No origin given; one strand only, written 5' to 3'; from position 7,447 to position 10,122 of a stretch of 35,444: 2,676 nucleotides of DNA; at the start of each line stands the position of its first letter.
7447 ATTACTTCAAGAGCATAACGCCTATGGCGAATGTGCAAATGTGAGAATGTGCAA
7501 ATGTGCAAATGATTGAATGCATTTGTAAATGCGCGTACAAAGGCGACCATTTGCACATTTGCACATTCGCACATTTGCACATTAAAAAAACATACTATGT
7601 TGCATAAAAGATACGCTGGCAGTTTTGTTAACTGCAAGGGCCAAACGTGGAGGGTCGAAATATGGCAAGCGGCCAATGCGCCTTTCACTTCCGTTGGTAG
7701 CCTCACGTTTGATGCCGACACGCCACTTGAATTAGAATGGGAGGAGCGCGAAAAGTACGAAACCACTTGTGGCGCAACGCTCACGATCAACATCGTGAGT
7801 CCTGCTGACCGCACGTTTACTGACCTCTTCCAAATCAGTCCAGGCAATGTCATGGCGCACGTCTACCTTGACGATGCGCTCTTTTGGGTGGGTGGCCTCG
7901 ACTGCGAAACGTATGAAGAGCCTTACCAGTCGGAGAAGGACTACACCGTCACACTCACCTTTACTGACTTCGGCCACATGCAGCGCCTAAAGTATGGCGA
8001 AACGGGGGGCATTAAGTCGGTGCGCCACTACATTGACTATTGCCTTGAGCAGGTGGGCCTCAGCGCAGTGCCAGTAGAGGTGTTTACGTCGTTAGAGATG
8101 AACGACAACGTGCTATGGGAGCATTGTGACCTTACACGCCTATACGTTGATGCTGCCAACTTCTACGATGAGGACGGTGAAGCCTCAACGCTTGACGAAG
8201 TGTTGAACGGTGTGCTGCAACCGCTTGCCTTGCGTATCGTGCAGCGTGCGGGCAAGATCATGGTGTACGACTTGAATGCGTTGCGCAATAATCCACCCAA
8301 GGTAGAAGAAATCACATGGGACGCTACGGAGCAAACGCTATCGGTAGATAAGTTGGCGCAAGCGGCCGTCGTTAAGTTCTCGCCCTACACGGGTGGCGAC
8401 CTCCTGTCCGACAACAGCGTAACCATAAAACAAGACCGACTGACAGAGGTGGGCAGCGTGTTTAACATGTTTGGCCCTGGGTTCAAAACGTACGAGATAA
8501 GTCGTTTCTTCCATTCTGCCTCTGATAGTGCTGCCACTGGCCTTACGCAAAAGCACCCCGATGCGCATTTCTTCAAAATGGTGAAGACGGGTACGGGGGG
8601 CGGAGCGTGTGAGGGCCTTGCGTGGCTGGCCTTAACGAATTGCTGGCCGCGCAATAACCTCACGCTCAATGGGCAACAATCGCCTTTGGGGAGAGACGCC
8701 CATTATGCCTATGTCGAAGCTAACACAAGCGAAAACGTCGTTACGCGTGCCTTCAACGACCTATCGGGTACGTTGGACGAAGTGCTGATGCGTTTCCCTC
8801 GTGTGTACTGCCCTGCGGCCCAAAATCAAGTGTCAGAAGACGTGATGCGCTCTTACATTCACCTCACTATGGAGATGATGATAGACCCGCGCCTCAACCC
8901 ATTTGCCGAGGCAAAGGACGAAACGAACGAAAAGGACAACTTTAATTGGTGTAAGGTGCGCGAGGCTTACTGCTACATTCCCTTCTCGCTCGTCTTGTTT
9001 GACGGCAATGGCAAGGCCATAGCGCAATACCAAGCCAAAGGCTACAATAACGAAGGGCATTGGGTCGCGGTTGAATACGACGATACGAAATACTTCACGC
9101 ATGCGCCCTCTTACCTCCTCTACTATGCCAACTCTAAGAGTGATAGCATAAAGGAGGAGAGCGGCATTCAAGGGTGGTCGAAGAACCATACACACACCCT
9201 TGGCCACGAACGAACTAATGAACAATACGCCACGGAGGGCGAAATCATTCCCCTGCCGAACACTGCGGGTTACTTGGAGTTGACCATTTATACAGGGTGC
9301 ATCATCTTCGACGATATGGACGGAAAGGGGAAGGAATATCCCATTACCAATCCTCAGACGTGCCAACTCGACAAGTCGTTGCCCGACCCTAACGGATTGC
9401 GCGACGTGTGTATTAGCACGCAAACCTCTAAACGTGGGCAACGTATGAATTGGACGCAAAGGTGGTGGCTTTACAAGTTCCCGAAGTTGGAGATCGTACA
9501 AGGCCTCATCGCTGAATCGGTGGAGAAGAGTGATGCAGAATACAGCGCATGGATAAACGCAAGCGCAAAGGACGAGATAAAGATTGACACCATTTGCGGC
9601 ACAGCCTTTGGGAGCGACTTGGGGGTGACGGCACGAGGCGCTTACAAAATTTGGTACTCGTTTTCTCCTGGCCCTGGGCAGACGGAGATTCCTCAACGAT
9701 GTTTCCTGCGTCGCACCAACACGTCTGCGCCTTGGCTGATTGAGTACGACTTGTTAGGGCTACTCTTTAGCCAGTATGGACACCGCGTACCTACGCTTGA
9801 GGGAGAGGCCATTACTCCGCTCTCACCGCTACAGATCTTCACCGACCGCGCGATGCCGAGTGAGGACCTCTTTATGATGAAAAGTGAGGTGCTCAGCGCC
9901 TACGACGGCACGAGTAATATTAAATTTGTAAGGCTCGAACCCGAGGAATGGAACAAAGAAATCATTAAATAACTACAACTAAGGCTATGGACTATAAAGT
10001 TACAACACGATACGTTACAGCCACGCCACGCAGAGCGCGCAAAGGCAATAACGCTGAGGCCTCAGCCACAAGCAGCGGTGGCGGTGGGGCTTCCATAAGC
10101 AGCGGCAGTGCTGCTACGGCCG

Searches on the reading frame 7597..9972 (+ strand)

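Call 8: search_protein_families(library=phrogs, proteins=[window:7597-9972:+], max_evalue=0.001)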
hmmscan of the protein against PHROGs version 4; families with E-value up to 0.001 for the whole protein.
window:7597-9972:+ (791 aa): 2 families
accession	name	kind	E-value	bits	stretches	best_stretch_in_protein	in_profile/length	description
phrog_30639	-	unknown function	5.4e-117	393.2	3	5-272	6-270/815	-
phrog_33803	-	unknown function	0.00037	19.8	1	2-229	121-361/762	-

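Call 9: search_protein_families(library=pfam, proteins=[window:7597-9972:+], max_evalue=0.001)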
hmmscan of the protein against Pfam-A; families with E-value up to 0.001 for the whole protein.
window:7597-9972:+ (791 aa): 0 families
